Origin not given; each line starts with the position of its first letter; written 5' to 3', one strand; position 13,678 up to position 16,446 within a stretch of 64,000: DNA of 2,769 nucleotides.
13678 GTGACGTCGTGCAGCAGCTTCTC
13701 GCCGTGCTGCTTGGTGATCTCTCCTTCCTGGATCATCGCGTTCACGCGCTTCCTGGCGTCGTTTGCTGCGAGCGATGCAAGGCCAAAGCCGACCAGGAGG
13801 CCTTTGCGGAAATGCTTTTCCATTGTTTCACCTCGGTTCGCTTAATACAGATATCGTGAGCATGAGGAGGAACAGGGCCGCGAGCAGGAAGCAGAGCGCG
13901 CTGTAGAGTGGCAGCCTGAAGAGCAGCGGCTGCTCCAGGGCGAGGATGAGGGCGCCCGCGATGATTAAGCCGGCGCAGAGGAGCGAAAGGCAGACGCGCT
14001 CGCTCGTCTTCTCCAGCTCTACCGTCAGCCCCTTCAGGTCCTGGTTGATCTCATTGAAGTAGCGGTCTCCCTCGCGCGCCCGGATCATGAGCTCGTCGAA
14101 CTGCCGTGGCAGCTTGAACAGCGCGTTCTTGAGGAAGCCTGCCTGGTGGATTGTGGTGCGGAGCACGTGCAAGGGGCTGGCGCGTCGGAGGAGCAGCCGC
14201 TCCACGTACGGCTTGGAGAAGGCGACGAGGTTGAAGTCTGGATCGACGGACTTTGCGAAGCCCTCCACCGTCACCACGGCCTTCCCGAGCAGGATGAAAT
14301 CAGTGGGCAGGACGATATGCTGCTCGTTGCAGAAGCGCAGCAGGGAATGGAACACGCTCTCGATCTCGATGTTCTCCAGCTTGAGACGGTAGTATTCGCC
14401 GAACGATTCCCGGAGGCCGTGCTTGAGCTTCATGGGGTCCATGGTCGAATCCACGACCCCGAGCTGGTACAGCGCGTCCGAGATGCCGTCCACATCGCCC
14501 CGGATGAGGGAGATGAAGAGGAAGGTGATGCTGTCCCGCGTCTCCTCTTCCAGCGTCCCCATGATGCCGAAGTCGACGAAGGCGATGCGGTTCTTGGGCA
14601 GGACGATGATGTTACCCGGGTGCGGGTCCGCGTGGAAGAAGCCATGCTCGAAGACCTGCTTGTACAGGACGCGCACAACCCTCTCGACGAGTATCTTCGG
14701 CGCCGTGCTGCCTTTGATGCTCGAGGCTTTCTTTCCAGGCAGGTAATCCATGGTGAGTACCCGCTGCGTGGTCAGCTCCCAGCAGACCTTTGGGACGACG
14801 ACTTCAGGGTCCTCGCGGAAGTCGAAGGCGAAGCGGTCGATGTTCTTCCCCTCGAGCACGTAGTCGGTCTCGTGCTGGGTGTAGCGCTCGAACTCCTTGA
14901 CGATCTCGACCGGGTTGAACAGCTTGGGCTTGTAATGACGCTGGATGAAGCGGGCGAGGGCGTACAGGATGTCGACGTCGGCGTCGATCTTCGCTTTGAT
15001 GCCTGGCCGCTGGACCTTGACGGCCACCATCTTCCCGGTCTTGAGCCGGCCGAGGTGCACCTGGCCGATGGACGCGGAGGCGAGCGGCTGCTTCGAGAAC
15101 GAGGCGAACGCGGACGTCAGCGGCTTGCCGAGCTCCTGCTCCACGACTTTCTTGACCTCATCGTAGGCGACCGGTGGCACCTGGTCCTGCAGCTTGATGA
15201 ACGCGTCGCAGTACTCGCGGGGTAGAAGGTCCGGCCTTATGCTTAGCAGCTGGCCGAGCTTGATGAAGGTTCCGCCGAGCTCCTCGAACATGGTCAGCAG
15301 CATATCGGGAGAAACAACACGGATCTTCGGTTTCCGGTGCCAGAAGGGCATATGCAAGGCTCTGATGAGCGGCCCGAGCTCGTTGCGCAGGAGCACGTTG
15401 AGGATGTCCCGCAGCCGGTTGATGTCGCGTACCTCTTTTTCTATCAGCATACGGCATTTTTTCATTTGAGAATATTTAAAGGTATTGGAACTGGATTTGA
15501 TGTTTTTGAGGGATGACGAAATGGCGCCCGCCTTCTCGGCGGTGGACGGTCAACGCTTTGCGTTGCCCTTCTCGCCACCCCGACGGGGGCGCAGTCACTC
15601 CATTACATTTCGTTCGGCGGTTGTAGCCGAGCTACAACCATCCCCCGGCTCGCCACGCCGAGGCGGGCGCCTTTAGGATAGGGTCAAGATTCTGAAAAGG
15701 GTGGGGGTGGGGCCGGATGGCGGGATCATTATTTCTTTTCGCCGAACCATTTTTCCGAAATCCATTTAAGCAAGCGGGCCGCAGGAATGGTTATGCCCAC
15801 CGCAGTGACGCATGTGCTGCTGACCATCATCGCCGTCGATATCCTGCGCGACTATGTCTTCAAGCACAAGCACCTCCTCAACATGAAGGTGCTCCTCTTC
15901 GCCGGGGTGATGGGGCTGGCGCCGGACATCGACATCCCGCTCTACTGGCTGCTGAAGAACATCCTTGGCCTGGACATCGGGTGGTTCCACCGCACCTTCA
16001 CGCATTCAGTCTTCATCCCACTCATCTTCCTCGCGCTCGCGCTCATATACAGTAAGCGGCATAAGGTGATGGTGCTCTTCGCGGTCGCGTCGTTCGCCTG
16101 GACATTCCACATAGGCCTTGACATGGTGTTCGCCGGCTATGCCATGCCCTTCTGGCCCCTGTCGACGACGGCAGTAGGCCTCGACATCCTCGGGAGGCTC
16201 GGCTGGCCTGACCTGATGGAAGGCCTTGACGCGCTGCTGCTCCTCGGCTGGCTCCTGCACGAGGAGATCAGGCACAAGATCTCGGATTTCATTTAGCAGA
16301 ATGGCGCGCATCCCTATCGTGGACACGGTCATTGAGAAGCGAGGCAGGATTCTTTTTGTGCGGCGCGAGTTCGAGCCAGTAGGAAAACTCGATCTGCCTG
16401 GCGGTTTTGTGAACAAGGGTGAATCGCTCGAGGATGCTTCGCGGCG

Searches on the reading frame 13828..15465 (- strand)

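Call 21: search_protein_families(library=ncbifam, proteins=[window:13828-15465:-], max_evalue=0.00001)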
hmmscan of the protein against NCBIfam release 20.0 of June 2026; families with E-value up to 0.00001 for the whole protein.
window:13828-15465:- (545 aa): 3 families
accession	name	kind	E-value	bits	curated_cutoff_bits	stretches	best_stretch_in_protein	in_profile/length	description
TIGR01982.1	UbiB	equivalog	7.6e-115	383.9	487.55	1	16-433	2-434/436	2-polyprenylphenol 6-hydroxylase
NF003404.0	PRK04750.1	equivalog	4.5e-90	302.7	667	1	39-508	38-514/529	ubiquinone biosynthesis regulatory protein kinase UbiB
NF050082.1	ATPase_MABP1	exception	1e-37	130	800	1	55-336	52-336/435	macrolide-binding ATPase MABP-1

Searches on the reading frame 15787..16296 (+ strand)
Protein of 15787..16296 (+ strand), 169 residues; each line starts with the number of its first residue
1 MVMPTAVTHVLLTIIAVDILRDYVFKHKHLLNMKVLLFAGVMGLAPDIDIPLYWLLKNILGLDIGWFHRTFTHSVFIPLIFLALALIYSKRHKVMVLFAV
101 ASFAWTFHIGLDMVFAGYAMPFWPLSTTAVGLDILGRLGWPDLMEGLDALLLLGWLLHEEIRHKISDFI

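Call 51: search_protein_families(library=pfam, proteins=[window:15787-16296:+], max_evalue=0.001)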
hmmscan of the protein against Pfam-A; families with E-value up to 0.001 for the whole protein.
window:15787-16296:+ (169 aa): 1 family
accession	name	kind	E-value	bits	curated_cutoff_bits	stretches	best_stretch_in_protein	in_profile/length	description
PF04307.19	YdjM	-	8.1e-14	51.9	29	1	5-141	2-135/176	YdjM inner membrane protein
